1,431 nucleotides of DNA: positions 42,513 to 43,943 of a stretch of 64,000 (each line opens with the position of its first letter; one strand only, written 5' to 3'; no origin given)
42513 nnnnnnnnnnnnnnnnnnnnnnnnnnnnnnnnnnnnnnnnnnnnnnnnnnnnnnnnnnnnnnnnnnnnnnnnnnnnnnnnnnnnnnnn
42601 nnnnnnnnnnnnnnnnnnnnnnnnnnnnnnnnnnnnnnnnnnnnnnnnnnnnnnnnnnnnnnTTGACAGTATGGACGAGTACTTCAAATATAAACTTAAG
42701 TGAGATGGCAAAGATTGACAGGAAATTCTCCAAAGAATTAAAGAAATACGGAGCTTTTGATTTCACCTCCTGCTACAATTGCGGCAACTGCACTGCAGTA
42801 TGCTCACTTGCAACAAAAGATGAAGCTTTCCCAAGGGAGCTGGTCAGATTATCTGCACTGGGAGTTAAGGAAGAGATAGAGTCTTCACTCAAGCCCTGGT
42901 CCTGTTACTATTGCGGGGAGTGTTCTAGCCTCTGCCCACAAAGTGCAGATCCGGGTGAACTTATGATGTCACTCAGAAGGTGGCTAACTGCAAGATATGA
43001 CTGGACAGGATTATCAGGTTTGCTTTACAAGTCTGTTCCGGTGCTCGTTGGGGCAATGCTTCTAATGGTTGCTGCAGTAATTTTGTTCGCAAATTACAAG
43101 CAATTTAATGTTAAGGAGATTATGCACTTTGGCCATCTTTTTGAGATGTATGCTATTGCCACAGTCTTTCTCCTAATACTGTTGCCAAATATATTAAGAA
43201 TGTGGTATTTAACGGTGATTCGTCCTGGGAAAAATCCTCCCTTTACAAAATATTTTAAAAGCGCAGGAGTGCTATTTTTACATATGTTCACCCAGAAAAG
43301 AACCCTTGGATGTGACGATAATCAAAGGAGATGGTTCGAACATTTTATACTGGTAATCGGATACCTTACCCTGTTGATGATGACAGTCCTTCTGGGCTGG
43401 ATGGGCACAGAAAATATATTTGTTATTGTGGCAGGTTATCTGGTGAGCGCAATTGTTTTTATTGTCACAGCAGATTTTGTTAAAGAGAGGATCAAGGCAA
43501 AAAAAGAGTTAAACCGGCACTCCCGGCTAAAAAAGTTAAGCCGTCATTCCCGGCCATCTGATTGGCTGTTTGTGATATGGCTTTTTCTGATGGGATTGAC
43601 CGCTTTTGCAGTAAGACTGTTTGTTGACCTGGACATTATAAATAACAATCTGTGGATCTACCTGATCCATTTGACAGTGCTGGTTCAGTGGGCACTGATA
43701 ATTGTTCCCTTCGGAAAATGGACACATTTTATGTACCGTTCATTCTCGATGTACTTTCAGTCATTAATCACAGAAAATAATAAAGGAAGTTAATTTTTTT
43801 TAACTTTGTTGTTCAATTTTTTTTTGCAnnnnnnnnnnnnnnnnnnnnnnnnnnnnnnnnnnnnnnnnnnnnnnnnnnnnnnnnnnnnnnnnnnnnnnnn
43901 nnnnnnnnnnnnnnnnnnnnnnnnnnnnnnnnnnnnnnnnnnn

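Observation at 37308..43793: Qmo-like quinone-coupled HdrA complex with a persulfide relay in a Bacteroidales genome, with no HdrB/Apr/Dsr partner in the window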

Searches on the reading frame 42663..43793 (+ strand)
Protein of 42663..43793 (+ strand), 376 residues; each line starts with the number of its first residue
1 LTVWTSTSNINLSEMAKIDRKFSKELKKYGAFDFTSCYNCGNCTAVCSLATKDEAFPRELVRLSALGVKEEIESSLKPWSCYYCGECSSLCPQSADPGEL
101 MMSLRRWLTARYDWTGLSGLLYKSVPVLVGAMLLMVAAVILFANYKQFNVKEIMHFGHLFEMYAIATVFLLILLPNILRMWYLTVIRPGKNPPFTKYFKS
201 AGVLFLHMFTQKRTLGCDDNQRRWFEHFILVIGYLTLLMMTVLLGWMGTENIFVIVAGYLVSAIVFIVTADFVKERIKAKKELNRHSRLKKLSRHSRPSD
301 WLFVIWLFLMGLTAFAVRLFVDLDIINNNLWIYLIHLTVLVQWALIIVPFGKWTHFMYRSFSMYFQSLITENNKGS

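Call 3: search_protein_families(library=pfam, proteins=[window:42663-43793:+], max_evalue=0.01)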
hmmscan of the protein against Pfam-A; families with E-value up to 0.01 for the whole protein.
window:42663-43793:+ (376 aa): 7 families
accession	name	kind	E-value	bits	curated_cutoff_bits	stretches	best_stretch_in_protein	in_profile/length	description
PF12838.12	Fer4_7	-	2.7e-07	31.4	27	1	36-95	1-52/52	4Fe-4S dicluster domain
PF13187.11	Fer4_9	-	4e-07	30.4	27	1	37-94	2-50/52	4Fe-4S dicluster domain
PF13534.11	Fer4_17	-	1.4e-06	29.2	22.2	1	36-95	1-60/61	4Fe-4S dicluster domain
PF13183.11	Fer4_8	-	2.1e-06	28.6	27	1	35-93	3-66/68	4Fe-4S dicluster domain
PF13237.11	Fer4_10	-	4.7e-06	26.9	25.5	1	33-92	5-53/53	4Fe-4S dicluster domain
PF25160.1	LdpA_Fe-S-bd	-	2.9e-05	24.2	27.6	0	36-49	27-40/49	LdpA Fe-S cluster-binding domain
PF00037.32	Fer4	-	0.0047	17.1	21.1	0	81-95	8-22/24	4Fe-4S binding domain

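Call 4: search_protein_families(library=ncbifam, proteins=[window:42663-43793:+], max_evalue=0.01)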
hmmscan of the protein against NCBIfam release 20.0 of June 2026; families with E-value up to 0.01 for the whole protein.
window:42663-43793:+ (376 aa): 21 families
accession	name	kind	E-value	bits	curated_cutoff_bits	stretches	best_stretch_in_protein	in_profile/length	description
NF038018.1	qmoC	equivalog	2.7e-39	135.7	300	1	19-365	2-360/360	quinone-interacting membrane-bound oxidoreductase complex subunit QmoC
NF041890.1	hdrC_Methbact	equivalog_domain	2.4e-11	43.6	270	1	15-105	9-98/192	ferredoxin:CoB-CoM heterodisulfide reductase subunit HdrC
TIGR03290.1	CoB_CoM_SS_C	equivalog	5.5e-11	42.6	160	1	35-107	2-74/144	CoB--CoM heterodisulfide reductase subunit C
NF041779.1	hetero_SS_HdrC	equivalog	4.6e-09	36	350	1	25-106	21-101/198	ferredoxin:CoB-CoM heterodisulfide reductase subunit HdrC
TIGR02512.1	FeFe_hydrog_A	subfamily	1.4e-06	27.4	405.95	1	32-95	4-66/375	[FeFe] hydrogenase, group A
NF008369.0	PRK11168.1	equivalog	4.2e-06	25.9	278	1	31-105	7-84/401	anaerobic glycerol-3-phosphate dehydrogenase subunit C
NF040763.1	FeFe_hydrog_A6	exception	8.2e-06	24.5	765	1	23-95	133-204/571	NADH-dependent [FeFe] hydrogenase, group A6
NF009226.0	PRK12576.1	equivalog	2.4e-05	23.8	344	1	31-106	150-235/317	succinate dehydrogenase/fumarate reductase iron-sulfur subunit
NF042909.1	FMH_DH_FwdF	exception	3.8e-05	22.9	375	1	13-94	35-114/336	tungsten-dependent formylmethanofuran dehydrogenase subunit FwdF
TIGR04105.1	FeFe_hydrog_B1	subfamily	0.00011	21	450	1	32-95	139-204/462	monomeric [FeFe] hydrogenase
NF045663.1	diclust_near_Sec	equivalog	0.00021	19.5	530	1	37-110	309-384/759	pyridine nucleotide-disulfide oxidoreductase/dicluster-binding protein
NF058577.1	FdxA_fam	equivalog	0.0004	20.5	65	0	32-48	33-49/52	4Fe-4S ferredoxin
NF011607.0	PRK15033.1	subfamily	0.00047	19.2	524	0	81-364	69-372/389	tricarballylate utilization 4Fe-4S protein TcuB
NF040762.1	Hydr_FeFe_Clost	exception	0.00097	17.8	900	1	32-95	141-203/572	ferredoxin hydrogenase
NF006305.0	PRK08493.1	equivalog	0.0012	17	591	0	21-48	190-217/819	NADH-quinone oxidoreductase subunit G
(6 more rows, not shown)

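Call 7: find_homologous_proteins(query=window:42663-43793:+, max_evalue=0.00001)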
Query window:42663-43793:+ (376 aa): 3241 proteins with E <= 0.00001 among 8000 candidates; the best 120 are listed.
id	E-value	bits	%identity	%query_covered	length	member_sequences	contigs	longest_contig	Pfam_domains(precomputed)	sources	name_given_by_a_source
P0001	1.9e-215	733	89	96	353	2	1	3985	PF12838.13,PF13534.12,PF13237.12,PF13183.12,PF13187.12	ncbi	-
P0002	7.8e-192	656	78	95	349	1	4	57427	PF12838.13,PF13534.12,PF13237.12,PF13183.12,PF13187.12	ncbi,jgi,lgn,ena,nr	ncbi:MAG: 4Fe-4S dicluster domain-containing protein [Bacteroidales bacterium]|nr:4Fe-4S dicluster d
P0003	3.0e-190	650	78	94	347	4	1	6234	PF12838.13,PF13534.12,PF13183.12,PF13187.12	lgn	-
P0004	2.6e-175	601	71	95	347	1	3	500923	PF12838.13,PF13534.12,PF13183.12,PF13187.12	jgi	jgi:quinone-modifying oxidoreductase subunit QmoC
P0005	4.8e-169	581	69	94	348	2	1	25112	PF12838.13,PF13534.12,PF25160.2,PF13183.12,PF13187.12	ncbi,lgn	ncbi:MAG: 4Fe-4S dicluster domain-containing protein [Rikenellaceae bacterium]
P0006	5.9e-166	570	69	95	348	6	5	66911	PF12838.13,PF13183.12,PF13187.12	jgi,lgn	-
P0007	5.2e-164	564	66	95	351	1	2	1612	PF12838.13,PF13534.12,PF13237.12,PF13183.12,PF13187.12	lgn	-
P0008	2.8e-163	562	67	94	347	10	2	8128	PF12838.13,PF13534.12,PF25160.2,PF13237.12,PF13183.12,PF13187.12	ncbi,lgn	-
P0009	4.0e-163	561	67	94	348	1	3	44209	PF12838.13,PF13534.12,PF25160.2,PF13237.12,PF13183.12,PF13187.12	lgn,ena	-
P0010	4.7e-163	561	68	94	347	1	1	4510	PF13183.12,PF13187.12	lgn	-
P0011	6.2e-163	560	67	94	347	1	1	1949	PF13183.12,PF13187.12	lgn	-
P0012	6.7e-163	560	66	96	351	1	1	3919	PF12838.13,PF13534.12,PF13183.12,PF13187.12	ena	-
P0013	9.7e-163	560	67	94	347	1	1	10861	PF12838.13,PF13183.12,PF13187.12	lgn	-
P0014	1.2e-162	560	68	94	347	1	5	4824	PF13183.12,PF13187.12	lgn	-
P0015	1.7e-162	559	67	95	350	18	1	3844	PF12838.13,PF13534.12,PF13237.12,PF13183.12,PF13187.12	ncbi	-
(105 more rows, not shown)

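Call 8: find_related_loci(query=window:42705-43793:+, collection=genome_contigs, flank=10000)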
Query window:42705-43793:+ (362 aa) in genome_contigs; peptide patterns used: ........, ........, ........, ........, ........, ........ (x = any residue, [..] = any of these).
163 stretches matched a pattern; 134 encode a relative of the query (tblastn E <= 1e-3); the best 80 are kept; 80 distinct loci.
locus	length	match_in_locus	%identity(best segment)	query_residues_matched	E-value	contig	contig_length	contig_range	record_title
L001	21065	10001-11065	78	1-360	0e+0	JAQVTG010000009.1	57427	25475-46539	MAG: Bacteroidales bacterium isolate STF1_292 NODE_1010_length_57427_cov_9.940209_Sandtown_F1, whole genome shotgun sequ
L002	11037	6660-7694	67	1-354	2e-166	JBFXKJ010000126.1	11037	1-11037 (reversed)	MAG: Mangrovibacterium sp. isolate CA_2019_TPIn_72 NODE_21829_length_11037_cov_4.148213_TPIn, whole genome shotgun seque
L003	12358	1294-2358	64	1-360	3e-166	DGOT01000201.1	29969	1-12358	MAG TPA_asm: Bacteroidales bacterium UBA4459 UBA4459_contig_10396, whole genome shotgun sequence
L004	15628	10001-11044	67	1-357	2e-165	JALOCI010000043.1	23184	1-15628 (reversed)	MAG: Bacteroidales bacterium isolate SO_2017_LW4 bin 7 scaffold_4489_c1_LW137-91_2017, whole genome shotgun sequence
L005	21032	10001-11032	66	1-353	5e-165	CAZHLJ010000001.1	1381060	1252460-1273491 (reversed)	MAG TPA_asm: uncultured Muribaculaceae bacterium isolate binchicken_co158_35 genome assembly, contig: NODE_2_length_1381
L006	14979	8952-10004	64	1-360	5e-164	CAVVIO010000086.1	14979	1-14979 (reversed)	MAG: uncultured Bacteroidales bacterium isolate MFD02923.bin.2.58 genome assembly, contig: contig_55672, whole genome sh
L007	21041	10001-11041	65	1-356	8e-164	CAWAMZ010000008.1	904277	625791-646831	MAG: uncultured Bacteroidales bacterium isolate MFD01721.bin.1.121 genome assembly, contig: contig_2931, whole genome sh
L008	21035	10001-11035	66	1-354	6e-163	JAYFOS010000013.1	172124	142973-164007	MAG: Rikenellaceae bacterium isolate 7L_34 c_7L_000000127757, whole genome shotgun sequence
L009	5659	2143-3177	64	1-354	4e-164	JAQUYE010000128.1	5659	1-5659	MAG: Paludibacter sp. isolate STD2_23 NODE_61642_length_5659_cov_3.497469_Sandtown_D2, whole genome shotgun sequence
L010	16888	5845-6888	63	1-357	1e-161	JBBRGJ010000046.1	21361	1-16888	MAG: Bacteroidales bacterium isolate Co_metawrap_2619 Cmw_2619_k141_4898460_length_21361_cov_27.9898, whole genome shotg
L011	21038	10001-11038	66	1-355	5e-161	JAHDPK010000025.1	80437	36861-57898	MAG: Bacteroidales bacterium isolate SM1-B10.1 k141_50568, whole genome shotgun sequence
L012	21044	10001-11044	64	1-357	5e-160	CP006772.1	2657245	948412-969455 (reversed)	Bacteroidales bacterium CF, complete genome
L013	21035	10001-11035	62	1-354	3e-159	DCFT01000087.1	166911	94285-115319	MAG TPA_asm: Bacteroidales bacterium UBA1797 UBA1797_contig_7909, whole genome shotgun sequence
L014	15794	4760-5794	63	1-354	8e-159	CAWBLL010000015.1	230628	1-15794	MAG: uncultured Bacteroidales bacterium isolate MFD02416.bin.1.315 genome assembly, contig: contig_44384, whole genome s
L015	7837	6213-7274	61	1-361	2e-158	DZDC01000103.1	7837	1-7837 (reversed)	MAG TPA_asm: Draconibacterium orientale isolate SulCav_PC08_64_39_31 SulCav_PC08-64_7572_length_7837_cov_18.479054, whol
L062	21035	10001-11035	60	1-354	4e-150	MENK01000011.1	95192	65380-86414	MAG: Bacteroidetes bacterium GWB2_32_14 gwb2_scaffold_214, whole genome shotgun sequence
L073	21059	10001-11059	57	1-361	1e-148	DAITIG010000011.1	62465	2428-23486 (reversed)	MAG TPA_asm: Dysgonamonadaceae bacterium isolate CTOTU3217 NODE_42_length_62465_cov_63.334786, whole genome shotgun sequ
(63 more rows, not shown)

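Call 13: search_solved_structures(query=window:42705-43793:+, max_evalue=0.01)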
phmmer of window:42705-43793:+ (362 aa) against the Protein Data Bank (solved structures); distinct sequences matched with E-value up to 0.01: 7.
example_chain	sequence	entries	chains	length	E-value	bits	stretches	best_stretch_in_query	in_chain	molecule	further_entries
8rvv_C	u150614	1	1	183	7.2e-11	45.1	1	3-82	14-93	H(2):CoB-CoM heterodisulfide,ferredoxin reductase subunit C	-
8rvu_c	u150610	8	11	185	7.4e-11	45.1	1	3-82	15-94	H(2):CoB-CoM heterodisulfide,ferredoxin reductase subunit C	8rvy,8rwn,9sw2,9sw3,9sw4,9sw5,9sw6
7bkb_C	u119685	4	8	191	1.7e-08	37.3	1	7-93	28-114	CoB--CoM heterodisulfide reductase subunit C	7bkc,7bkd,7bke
9sfi_E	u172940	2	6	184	3.2e-07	33.1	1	20-93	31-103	H(2)/formate:CoB-CoM heterodisulfide,ferredoxin reductase subunit C2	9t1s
5odc_C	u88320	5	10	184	5.1e-07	32.5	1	20-93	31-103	Heterodisulfide reductase, subunit C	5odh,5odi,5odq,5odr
9ojn_A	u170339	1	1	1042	0.0047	19.4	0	64-111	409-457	Iron-sulfur-binding reductase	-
1kf6_B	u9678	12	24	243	0.0066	18.9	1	14-86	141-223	FUMARATE REDUCTASE IRON-SULFUR PROTEIN | Fumarate reductase iron-sulfur subunit | Fumarate reductase (Anaerobic), Fe-S subunit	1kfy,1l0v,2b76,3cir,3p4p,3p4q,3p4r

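Call 28: search_protein_representatives(protein=window:42705-43793:+)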
Query: 362 residues. Proteins with E-value up to 0.001 (for the whole library): 1827; up to 1e-10: 475; up to 1e-30: 119. The best 150 are listed.
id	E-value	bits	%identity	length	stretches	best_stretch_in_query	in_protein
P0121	1.3e-131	455.6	58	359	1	1-358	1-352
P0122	1.9e-97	343.2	61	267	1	87-359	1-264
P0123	1.0e-81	291.5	60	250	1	1-200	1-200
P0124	3.5e-70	253.5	39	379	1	3-354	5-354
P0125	3.2e-67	243.8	36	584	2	3-353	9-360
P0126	2.6e-65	237.5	34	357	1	3-356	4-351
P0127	2.7e-63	230.9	48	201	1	5-200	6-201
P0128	2.5e-62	227.7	37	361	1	3-358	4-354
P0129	2.1e-60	221.3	62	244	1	118-311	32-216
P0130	1.3e-58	215.4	37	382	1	2-353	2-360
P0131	1.6e-58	215.1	40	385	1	3-352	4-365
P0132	3.7e-58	213.9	39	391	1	8-354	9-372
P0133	1.6e-57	211.8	39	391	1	3-354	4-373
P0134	4.2e-57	210.5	37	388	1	3-354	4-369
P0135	8.7e-57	209.4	34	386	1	3-354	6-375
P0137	8.1e-54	199.7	39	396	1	7-354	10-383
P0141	6.4e-53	196.7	31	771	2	4-356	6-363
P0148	8.6e-47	176.5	36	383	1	7-354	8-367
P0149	1.8e-46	175.5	35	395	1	4-352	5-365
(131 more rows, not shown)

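Call 29: list_cluster_members(proteins=[P0124, P0125, P0126, P0128, P0130, P0131, P0132, P0135, P0141, P0149])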
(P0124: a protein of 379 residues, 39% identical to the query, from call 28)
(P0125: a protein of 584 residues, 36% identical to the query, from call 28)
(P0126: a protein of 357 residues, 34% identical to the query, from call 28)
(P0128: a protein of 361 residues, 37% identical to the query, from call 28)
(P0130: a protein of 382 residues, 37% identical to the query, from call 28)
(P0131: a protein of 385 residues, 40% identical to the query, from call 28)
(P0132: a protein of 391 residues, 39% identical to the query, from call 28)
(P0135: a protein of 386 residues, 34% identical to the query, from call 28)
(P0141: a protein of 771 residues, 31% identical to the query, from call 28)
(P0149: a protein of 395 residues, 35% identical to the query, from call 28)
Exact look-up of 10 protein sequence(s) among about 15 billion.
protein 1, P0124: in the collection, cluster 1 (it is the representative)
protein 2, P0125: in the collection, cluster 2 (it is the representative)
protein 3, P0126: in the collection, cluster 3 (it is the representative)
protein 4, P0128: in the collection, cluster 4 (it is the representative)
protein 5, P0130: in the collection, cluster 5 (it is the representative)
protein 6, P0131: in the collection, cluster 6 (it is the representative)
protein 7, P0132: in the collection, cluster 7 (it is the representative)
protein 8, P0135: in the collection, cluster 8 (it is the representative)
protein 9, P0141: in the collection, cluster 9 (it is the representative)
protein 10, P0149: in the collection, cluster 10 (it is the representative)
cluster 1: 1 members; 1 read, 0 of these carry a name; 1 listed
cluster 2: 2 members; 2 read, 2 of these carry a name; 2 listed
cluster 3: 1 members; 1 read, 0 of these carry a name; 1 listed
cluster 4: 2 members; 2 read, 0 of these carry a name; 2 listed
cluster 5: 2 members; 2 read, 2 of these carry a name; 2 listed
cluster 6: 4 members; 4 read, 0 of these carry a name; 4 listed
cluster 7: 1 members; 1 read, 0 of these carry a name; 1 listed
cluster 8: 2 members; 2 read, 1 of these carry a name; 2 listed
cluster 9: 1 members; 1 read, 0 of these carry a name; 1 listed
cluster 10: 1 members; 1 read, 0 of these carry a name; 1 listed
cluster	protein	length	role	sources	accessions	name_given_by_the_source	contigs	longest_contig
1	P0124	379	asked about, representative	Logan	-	-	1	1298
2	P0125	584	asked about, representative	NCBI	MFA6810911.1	MAG: 4Fe-4S dicluster domain-containing protein, partial [Desulfoplanes sp.]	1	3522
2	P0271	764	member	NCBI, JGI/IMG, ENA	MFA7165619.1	MAG: heterodisulfide reductase-related iron-sulfur binding cluster [Desulfoplanes sp.]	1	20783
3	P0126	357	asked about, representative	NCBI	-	-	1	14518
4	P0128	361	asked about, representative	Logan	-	-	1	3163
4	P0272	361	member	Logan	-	-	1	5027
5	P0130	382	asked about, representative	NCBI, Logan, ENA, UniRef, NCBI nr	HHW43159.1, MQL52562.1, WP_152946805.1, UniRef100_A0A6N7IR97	4Fe-4S dicluster domain-containing protein [Desulfofundulus thermobenzoicus] | 4Fe-4S dicluster domain-containing protein n=1 Tax=Desulfofundulus thermobenzoicus ...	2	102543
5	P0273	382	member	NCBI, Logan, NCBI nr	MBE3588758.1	MAG: 4Fe-4S dicluster domain-containing protein [Thermoanaerobacteraceae bacterium] | 4Fe-4S dicluster domain-containing protein [Thermoanaerobacteraceae bacterium]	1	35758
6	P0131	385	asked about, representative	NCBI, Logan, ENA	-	-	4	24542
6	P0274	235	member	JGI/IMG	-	-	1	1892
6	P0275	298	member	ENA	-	-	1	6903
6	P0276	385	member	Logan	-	-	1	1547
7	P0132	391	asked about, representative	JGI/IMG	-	-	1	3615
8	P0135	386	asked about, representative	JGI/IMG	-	quinone-modifying oxidoreductase subunit QmoC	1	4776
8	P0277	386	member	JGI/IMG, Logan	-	-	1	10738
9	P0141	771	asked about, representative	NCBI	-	-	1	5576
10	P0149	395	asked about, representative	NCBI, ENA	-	-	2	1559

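Call 30: find_encoding_contigs(protein=P0130, flank=10000, max_places=2)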
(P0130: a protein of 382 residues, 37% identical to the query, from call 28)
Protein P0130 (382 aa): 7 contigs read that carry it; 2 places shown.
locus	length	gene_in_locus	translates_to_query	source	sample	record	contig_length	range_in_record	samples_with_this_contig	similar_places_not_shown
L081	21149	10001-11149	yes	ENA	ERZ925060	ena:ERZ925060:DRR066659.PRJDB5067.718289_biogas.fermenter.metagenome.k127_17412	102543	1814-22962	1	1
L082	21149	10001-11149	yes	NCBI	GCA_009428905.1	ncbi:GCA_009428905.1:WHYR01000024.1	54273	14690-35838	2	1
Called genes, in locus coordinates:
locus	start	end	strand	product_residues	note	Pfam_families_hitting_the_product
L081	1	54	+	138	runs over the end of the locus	PF13581:HATPase_c_2, PF02518:HATPase_c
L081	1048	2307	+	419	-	PF14306:PUA_2, PF01747:ATP-sulfurylase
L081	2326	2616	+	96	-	PF22271:DUF6955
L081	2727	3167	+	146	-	PF12838:Fer4_7, PF12139:APS-reductase_C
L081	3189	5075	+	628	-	PF00890:FAD_binding_2, PF02910:Succ_DH_flav_C (faint)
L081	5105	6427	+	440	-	PF07992:Pyr_redox_2 (faint), PF00890:FAD_binding_2 (weak), PF01134:GIDA (faint), PF12831:FAD_oxidored, PF13450:NAD_binding_8, PF13187:Fer4_9 (faint), PF13237:Fer4_10 (faint), PF12838:Fer4_7 (weak), +4 more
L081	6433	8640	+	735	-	PF00890:FAD_binding_2, PF01266:DAO (weak), PF07992:Pyr_redox_2, PF12831:FAD_oxidored, PF13450:NAD_binding_8, PF12837:Fer4_6 (weak), PF13187:Fer4_9, PF02662:FlpD, +4 more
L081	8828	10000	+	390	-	PF13183:Fer4_8, PF13187:Fer4_9 (weak), PF13237:Fer4_10 (weak), PF13534:Fer4_17 (weak), PF02754:CCG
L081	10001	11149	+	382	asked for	PF13484:Fer4_16 (faint), PF12838:Fer4_7 (weak), PF13183:Fer4_8, PF13187:Fer4_9, PF13237:Fer4_10 (weak), PF13534:Fer4_17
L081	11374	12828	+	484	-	PF13191:AAA_16 (faint), PF05673:DUF815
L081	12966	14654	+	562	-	PF20972:MASE9, PF01590:GAF, PF13185:GAF_2, PF13492:GAF_3, PF00990:GGDEF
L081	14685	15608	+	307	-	PF18912:DZR_2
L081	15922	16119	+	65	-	PF00313:CSD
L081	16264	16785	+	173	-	PF02482:Ribosomal_S30AE, PF16321:Ribosom_S30AE_C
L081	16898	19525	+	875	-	PF07517:SecA_DEAD, PF00270:DEAD (faint), PF01043:SecA_PP_bind, PF21090:P-loop_SecA, PF07516:SecA_SW, PF02810:SEC-C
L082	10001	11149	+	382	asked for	PF13484:Fer4_16 (faint), PF12838:Fer4_7 (weak), PF13183:Fer4_8, PF13187:Fer4_9, PF13237:Fer4_10 (weak), PF13534:Fer4_17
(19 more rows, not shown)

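Call 31: find_encoding_contigs(protein=P0126, flank=10000, max_places=1)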
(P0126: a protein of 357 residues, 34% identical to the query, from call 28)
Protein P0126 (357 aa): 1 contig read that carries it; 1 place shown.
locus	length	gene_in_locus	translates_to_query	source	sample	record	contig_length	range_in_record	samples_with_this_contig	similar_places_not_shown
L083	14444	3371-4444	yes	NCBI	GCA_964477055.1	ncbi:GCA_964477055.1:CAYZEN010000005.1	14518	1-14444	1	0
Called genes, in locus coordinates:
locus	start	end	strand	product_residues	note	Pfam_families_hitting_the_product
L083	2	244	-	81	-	?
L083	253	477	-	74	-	PF02416:TatA_B_E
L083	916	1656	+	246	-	PF00027:cNMP_binding, PF13545:HTH_Crp_2, PF00325:Crp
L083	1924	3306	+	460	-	PF13738:Pyr_redox_3 (faint), PF00890:FAD_binding_2 (weak), PF07992:Pyr_redox_2 (weak), PF12831:FAD_oxidored, PF07992:Pyr_redox_2 (weak)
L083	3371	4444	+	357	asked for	PF13534:Fer4_17 (faint), PF12838:Fer4_7 (weak), PF13183:Fer4_8 (weak), PF13187:Fer4_9 (weak), PF13237:Fer4_10 (weak)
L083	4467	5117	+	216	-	PF00890:FAD_binding_2, PF01266:DAO (weak), PF03486:HI0933_like (weak), PF07992:Pyr_redox_2 (weak), PF12831:FAD_oxidored, PF13450:NAD_binding_8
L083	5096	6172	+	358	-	PF07992:Pyr_redox_2 (faint), PF12838:Fer4_7 (weak), PF13187:Fer4_9, PF13237:Fer4_10 (weak), PF14697:Fer4_21 (weak), PF00037:Fer4 (weak)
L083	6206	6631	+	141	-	PF02662:FlpD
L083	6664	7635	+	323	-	PF01058:Oxidored_q6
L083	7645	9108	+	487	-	PF27537:HoxH, PF00374:NiFeSe_Hases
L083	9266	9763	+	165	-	PF01750:HycI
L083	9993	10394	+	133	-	-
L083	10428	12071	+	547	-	PF01073:3Beta_HSD, PF01370:Epimerase, PF02719:Polysacc_synt_2 (weak), PF07993:NAD_binding_4, PF13460:NAD_binding_10 (weak), PF16363:GDP_Man_Dehyd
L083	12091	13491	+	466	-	PF14827:dCache_3, PF00989:PAS (weak), PF13188:PAS_8, PF13426:PAS_9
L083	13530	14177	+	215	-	PF00072:Response_reg, PF00196:GerE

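Call 32: find_encoding_contigs(protein=P0131, flank=10000, max_places=1)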
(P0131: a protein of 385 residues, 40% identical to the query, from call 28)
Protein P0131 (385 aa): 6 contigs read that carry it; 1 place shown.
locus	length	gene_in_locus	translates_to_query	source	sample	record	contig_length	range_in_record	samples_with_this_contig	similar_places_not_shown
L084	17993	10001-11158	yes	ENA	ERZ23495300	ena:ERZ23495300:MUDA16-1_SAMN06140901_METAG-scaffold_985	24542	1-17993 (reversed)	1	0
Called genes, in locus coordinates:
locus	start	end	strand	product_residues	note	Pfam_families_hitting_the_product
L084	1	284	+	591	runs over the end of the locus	PF00557:Peptidase_M24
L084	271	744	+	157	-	-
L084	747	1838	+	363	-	PF07228:SpoIIE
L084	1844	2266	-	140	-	-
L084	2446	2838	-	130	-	PF07238:PilZ (weak)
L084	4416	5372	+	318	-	PF00037:Fer4 (weak), PF12837:Fer4_6 (weak), PF13237:Fer4_10, PF14697:Fer4_21, PF12838:Fer4_7, PF13187:Fer4_9, PF00037:Fer4 (weak), PF12837:Fer4_6 (weak), +4 more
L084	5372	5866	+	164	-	PF02662:FlpD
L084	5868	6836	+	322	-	PF01058:Oxidored_q6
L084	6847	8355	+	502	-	PF27537:HoxH, PF00374:NiFeSe_Hases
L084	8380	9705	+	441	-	PF00890:FAD_binding_2, PF01266:DAO (weak), PF07992:Pyr_redox_2 (weak), PF12831:FAD_oxidored, PF13450:NAD_binding_8 (weak), PF12838:Fer4_7 (weak), PF13187:Fer4_9 (weak), PF13237:Fer4_10 (weak), +5 more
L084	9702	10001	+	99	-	-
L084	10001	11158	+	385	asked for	PF12838:Fer4_7 (weak), PF13183:Fer4_8, PF13187:Fer4_9, PF13237:Fer4_10 (weak), PF13534:Fer4_17 (faint)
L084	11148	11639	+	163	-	PF01750:HycI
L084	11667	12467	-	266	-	PF02567:PhzC-PhzF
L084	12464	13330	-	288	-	PF11138:DUF2911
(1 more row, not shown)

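Call 33: find_encoding_contigs(protein=P0272, flank=10000, max_places=1)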
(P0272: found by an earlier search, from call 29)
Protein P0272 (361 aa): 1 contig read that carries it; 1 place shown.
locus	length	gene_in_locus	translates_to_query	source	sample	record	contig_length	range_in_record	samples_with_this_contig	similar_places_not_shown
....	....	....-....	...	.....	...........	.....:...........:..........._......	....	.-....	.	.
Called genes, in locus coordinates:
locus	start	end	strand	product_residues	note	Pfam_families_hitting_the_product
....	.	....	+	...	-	?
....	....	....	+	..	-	-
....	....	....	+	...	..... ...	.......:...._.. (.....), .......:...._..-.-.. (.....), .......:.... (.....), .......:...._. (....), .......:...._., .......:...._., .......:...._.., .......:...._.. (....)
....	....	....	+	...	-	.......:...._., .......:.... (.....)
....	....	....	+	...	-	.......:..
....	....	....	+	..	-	?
